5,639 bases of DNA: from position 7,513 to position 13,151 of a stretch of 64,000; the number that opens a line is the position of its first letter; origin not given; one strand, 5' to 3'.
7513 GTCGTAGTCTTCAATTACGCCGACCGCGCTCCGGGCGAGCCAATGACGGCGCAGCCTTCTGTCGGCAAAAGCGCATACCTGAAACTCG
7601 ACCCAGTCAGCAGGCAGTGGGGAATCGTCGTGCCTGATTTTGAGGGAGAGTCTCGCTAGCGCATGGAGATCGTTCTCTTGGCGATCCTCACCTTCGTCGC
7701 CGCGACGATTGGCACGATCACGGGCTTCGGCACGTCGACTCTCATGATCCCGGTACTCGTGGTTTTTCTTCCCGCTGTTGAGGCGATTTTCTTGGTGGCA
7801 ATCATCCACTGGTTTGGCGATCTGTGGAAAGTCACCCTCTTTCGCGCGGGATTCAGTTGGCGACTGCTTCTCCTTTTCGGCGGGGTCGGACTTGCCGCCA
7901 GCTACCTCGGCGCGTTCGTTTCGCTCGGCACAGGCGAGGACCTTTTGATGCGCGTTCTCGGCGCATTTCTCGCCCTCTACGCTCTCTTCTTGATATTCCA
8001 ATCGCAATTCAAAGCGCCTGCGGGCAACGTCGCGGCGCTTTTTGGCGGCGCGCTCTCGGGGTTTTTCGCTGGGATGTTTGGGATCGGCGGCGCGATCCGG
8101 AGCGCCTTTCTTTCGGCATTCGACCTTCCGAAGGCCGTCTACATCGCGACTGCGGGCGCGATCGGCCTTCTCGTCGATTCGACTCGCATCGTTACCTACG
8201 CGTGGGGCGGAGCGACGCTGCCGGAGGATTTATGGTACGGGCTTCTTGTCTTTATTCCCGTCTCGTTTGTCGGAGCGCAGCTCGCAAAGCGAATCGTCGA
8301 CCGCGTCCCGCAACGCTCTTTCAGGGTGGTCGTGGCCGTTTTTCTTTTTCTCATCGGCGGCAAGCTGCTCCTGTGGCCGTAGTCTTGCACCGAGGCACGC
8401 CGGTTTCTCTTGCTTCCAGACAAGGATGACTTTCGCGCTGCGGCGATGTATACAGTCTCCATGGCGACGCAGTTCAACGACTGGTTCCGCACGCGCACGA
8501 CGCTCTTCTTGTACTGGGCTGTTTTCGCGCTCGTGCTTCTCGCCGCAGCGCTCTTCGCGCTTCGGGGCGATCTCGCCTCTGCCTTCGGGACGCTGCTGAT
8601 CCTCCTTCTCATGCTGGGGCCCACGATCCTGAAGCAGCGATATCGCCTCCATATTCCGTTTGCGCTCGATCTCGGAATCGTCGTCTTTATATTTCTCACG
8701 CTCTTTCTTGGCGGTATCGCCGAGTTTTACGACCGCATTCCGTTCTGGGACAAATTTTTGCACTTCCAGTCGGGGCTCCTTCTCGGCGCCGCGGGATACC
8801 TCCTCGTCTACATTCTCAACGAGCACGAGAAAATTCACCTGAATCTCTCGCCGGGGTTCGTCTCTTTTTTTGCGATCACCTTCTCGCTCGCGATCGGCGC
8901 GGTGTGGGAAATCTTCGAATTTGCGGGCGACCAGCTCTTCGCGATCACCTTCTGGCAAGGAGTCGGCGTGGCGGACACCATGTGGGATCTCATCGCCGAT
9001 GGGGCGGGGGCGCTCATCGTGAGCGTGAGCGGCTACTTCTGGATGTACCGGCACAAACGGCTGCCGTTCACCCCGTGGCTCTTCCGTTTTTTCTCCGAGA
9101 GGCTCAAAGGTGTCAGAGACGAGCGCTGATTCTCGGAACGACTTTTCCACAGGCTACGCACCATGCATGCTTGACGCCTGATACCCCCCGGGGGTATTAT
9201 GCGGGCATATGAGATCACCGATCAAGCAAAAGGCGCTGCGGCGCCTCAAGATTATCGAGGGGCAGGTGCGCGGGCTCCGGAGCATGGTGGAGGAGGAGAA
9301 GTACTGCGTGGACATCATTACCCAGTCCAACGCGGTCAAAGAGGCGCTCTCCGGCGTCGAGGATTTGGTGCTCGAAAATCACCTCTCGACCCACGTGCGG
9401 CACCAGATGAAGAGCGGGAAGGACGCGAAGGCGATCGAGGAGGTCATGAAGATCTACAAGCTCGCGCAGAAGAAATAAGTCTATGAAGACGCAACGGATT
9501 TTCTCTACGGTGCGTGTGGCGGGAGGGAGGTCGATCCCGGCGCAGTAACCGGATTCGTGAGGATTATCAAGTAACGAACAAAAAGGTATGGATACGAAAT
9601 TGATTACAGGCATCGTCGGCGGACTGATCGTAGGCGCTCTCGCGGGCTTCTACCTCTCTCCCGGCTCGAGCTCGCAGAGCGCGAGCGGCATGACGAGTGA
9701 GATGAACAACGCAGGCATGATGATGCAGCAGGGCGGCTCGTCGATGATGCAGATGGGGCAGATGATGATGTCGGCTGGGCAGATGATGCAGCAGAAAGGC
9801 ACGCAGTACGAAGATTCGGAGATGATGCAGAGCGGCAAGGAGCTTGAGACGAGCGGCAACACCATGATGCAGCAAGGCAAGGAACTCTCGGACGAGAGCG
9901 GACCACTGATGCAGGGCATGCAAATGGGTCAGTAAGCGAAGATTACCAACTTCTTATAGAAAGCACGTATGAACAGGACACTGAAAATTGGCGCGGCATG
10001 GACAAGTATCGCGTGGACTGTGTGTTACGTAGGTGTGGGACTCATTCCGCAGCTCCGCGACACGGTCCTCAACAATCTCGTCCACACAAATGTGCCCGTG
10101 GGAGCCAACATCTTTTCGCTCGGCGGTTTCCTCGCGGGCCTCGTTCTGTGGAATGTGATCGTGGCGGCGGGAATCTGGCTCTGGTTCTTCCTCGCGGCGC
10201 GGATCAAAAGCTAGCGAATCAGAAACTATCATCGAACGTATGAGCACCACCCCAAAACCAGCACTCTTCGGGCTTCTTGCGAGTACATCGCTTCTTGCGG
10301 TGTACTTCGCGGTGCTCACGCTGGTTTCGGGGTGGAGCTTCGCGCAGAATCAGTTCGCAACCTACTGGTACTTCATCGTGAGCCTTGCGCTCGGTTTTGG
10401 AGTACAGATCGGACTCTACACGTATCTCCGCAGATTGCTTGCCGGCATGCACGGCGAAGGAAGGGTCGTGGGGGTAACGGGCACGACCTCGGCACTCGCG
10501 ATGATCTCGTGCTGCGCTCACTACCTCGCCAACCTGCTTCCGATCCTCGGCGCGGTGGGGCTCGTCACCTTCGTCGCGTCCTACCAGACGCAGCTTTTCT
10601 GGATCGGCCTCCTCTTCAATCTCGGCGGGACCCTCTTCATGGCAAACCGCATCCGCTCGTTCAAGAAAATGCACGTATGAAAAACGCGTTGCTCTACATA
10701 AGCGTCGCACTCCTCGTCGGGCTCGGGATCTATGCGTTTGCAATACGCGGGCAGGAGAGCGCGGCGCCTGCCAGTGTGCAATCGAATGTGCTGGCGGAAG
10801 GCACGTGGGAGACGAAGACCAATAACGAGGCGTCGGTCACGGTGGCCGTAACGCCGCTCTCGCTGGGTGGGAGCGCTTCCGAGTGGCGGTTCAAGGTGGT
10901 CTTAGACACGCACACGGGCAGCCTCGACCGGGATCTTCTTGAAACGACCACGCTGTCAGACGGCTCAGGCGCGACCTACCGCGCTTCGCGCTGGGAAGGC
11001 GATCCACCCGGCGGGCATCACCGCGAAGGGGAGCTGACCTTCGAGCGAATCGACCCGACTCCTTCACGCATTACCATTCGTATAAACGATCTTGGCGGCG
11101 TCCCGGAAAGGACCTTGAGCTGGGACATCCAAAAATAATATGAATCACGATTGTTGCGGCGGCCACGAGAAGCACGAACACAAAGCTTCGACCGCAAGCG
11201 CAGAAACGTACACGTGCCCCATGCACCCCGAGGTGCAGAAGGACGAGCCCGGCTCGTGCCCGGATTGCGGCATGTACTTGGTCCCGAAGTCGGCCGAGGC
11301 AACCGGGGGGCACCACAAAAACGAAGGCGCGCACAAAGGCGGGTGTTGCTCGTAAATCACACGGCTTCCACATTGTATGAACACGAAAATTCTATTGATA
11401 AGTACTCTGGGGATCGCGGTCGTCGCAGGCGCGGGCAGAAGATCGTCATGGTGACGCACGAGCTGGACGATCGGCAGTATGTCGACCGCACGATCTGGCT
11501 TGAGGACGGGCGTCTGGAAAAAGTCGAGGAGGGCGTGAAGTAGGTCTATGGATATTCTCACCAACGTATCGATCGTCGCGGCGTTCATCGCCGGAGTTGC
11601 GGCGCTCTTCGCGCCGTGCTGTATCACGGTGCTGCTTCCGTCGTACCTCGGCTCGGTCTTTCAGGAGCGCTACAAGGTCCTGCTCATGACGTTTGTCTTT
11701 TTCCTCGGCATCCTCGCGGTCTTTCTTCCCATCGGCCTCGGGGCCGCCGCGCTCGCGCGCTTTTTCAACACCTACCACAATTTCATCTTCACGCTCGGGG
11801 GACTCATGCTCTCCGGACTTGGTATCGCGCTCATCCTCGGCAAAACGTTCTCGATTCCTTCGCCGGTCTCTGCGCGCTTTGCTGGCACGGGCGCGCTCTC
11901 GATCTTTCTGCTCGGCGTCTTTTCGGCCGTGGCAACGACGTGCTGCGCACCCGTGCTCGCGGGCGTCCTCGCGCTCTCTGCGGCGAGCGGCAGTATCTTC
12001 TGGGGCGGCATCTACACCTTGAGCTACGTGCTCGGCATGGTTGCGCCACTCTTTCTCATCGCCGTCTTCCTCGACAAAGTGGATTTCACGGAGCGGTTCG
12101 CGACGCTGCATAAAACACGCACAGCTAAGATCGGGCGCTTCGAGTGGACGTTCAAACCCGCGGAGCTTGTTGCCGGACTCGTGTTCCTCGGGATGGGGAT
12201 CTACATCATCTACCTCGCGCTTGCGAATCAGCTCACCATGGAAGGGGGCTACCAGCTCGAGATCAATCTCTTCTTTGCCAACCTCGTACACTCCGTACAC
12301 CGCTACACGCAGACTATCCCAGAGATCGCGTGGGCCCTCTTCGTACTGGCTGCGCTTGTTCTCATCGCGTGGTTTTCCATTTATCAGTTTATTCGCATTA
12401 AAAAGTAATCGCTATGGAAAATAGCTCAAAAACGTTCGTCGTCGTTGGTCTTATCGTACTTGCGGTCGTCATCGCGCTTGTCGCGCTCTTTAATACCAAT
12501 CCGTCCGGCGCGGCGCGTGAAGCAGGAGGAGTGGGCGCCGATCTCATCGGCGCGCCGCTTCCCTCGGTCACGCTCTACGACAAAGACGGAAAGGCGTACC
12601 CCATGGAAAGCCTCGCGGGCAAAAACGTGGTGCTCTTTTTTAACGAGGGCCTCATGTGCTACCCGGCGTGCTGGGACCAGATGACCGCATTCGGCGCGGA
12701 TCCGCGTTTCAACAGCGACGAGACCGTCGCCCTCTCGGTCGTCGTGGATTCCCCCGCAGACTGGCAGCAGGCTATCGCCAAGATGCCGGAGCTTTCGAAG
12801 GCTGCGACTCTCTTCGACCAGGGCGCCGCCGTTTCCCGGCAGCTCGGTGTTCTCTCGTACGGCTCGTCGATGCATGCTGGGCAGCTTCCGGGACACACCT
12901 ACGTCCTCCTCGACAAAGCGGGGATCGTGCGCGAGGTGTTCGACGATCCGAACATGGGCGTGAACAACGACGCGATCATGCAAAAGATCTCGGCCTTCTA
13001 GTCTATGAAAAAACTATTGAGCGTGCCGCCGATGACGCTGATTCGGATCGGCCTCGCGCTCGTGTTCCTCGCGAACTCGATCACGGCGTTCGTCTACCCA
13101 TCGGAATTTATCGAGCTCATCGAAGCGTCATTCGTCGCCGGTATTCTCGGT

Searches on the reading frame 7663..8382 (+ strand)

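Call 21: search_protein_families(library=pfam, proteins=[window:7663-8382:+], max_evalue=0.01)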
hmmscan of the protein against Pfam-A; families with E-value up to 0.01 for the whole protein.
window:7663-8382:+ (239 aa): 1 family
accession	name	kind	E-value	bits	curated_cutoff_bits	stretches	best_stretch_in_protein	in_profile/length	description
PF01925.25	TauE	-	3.5e-33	115.7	32.6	1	6-235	1-237/237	Sulfite exporter TauE/SafE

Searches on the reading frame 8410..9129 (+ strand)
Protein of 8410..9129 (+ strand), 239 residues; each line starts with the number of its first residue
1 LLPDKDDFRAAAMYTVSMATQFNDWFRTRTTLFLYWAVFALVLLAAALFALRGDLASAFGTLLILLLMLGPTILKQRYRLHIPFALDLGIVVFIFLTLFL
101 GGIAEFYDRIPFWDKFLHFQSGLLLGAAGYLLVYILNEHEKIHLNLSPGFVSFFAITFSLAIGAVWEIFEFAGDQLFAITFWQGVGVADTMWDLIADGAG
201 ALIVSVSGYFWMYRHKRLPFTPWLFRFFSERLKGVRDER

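Call 21: search_protein_families(library=pfam, proteins=[window:8410-9129:+], max_evalue=0.01)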
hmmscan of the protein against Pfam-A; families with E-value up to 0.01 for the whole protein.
window:8410-9129:+ (239 aa): 2 families
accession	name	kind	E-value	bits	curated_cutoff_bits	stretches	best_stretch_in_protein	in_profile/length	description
PF09997.14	DUF2238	-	0.0015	18.9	26.4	1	113-193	59-136/140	Predicted membrane protein (DUF2238)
PF05297.16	Herpes_LMP1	-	0.002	17.9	26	1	23-104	45-123/386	Herpesvirus latent membrane protein 1 (LMP1)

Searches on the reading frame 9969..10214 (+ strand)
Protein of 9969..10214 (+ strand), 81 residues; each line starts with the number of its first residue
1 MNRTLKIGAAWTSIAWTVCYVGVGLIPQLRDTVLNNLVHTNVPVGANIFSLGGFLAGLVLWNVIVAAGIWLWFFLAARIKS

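Call 21: search_protein_families(library=pfam, proteins=[window:9969-10214:+], max_evalue=0.01)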
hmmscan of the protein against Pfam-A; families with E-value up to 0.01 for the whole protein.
window:9969-10214:+ (81 aa): 1 family
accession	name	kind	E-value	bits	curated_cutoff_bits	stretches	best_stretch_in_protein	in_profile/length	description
PF18926.5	DUF5676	-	2.9e-07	31.7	27.6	1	9-65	10-68/82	2TM family of unknown function (DUF5676)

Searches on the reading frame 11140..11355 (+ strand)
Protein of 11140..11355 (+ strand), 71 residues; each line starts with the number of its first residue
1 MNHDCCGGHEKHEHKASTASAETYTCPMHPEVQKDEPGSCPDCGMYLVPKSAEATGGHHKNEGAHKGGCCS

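Call 21: search_protein_families(library=pfam, proteins=[window:11140-11355:+], max_evalue=0.01)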
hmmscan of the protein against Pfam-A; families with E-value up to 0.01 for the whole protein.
window:11140-11355:+ (71 aa): 1 family
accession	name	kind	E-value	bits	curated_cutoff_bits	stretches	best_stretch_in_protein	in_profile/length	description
PF19335.5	HMBD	-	4.2e-14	52.6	23.6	1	24-50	2-28/28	Heavy metal binding domain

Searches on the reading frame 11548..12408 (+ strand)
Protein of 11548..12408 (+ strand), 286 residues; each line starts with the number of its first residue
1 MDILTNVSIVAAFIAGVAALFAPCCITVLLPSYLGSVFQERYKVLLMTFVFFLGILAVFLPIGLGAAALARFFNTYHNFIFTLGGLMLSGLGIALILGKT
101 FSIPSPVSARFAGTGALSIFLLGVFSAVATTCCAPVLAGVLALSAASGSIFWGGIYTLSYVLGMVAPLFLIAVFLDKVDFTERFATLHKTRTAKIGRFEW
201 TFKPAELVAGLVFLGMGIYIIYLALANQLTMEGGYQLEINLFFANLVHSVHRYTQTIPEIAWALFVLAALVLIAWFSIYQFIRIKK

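Call 3: search_protein_families(library=pfam, proteins=[window:11548-12408:+], max_evalue=0.01)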
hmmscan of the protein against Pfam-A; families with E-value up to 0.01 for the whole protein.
window:11548-12408:+ (286 aa): 1 family
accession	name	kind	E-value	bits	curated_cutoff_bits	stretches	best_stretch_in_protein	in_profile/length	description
PF02683.22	DsbD_TM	-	9.5e-07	28.8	27.1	1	8-176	4-186/219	Cytochrome C biogenesis protein transmembrane domain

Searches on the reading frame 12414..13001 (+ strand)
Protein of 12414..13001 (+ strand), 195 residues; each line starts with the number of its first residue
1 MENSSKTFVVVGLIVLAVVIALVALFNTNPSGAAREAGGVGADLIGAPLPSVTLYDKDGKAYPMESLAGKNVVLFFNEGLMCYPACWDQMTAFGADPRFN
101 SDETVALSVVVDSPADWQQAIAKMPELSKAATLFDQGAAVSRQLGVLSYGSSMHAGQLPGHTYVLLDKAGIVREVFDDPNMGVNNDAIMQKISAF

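Call 3: search_protein_families(library=pfam, proteins=[window:12414-13001:+], max_evalue=0.01)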
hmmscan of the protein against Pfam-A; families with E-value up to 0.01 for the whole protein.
window:12414-13001:+ (195 aa): 2 families
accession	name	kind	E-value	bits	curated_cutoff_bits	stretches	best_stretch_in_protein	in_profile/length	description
PF00578.27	AhpC-TSA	-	1.7e-11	44.5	26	1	45-174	1-123/124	AhpC/TSA family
PF08534.16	Redoxin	-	2.5e-11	44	26.6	1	46-181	3-137/148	Redoxin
